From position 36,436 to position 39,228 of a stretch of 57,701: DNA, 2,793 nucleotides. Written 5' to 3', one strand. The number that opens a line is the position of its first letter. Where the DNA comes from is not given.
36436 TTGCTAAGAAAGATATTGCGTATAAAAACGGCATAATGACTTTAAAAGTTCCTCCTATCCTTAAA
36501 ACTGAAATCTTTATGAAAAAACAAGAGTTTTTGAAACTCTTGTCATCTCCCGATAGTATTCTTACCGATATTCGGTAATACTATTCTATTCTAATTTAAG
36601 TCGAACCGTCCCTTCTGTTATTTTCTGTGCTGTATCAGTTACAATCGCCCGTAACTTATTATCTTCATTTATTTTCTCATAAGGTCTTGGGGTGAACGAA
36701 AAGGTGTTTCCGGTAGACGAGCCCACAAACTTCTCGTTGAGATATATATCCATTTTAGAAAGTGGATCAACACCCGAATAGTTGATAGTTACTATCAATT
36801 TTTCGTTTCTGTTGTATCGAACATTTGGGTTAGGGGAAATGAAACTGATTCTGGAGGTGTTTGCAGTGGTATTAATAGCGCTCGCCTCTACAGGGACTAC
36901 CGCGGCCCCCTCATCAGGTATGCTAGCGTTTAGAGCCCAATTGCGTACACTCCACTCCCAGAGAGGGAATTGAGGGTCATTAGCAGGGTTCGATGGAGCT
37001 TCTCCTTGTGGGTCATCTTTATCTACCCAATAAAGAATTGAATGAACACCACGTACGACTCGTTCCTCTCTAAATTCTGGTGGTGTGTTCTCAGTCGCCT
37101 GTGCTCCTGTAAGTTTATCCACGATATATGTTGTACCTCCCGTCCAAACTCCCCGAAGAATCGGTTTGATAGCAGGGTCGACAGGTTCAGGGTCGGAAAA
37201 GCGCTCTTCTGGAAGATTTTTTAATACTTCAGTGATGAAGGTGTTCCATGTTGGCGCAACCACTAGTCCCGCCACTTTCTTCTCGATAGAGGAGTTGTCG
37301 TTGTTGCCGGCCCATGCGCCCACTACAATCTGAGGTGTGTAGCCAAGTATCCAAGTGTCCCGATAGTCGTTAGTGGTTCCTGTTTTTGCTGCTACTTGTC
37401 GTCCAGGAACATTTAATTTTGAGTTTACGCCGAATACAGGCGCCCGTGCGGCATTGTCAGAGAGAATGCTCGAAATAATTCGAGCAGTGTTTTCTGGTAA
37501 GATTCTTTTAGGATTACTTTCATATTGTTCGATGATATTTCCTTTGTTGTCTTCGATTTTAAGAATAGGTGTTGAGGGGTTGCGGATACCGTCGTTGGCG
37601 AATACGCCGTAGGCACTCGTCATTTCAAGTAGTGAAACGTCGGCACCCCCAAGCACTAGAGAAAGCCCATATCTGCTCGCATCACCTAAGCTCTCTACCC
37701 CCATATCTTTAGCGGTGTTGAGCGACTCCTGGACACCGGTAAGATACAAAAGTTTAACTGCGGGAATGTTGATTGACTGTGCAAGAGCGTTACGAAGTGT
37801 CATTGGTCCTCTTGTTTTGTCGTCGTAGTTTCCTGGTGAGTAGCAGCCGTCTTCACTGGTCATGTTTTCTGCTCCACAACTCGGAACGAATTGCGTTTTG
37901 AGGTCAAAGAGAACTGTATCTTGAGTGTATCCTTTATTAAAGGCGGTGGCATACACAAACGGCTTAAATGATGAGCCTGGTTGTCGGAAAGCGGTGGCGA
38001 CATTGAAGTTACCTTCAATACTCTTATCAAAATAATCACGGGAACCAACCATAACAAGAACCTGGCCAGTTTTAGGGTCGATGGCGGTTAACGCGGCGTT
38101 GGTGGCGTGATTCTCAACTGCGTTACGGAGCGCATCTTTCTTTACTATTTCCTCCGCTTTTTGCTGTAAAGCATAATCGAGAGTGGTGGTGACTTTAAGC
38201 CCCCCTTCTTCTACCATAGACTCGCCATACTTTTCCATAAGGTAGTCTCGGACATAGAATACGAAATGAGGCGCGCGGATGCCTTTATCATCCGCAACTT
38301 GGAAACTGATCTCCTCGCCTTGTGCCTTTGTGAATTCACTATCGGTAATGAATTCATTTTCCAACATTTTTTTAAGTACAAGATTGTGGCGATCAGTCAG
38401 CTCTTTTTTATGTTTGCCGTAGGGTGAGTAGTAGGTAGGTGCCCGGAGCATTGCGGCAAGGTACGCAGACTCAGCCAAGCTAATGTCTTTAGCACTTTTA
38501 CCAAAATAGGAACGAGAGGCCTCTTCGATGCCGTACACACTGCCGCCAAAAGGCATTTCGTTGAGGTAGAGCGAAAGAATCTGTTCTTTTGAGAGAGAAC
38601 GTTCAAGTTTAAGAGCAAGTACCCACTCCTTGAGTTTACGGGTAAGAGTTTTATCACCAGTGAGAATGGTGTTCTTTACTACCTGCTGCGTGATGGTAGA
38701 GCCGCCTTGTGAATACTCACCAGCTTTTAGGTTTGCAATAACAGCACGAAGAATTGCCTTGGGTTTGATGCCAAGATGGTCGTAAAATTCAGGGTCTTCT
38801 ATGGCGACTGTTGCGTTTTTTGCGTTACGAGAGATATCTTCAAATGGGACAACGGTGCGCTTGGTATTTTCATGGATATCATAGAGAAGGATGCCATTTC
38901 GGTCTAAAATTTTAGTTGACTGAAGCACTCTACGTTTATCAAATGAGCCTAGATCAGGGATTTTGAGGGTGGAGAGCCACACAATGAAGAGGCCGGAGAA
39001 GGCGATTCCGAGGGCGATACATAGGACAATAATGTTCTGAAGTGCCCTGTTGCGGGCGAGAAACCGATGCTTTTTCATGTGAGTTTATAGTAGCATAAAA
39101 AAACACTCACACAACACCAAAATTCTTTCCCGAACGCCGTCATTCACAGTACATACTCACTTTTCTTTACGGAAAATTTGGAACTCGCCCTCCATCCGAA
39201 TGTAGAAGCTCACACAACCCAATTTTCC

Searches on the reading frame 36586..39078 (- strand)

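Call 16: search_protein_families(library=pfam, proteins=[window:36586-39078:-], max_evalue=0.001)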
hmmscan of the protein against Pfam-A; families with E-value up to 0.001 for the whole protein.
window:36586-39078:- (830 aa): 3 families
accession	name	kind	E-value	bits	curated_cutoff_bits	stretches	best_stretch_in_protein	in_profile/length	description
PF00912.28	Transgly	-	2e-64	216.7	27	1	64-238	4-177/178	Transglycosylase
PF00905.27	Transpeptidase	-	1.5e-24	87.2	22.1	1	330-583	3-267/299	Penicillin binding protein transpeptidase domain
PF17957.7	Big_7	-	0.00027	21.9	24.1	1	744-799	3-58/70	Bacterial Ig domain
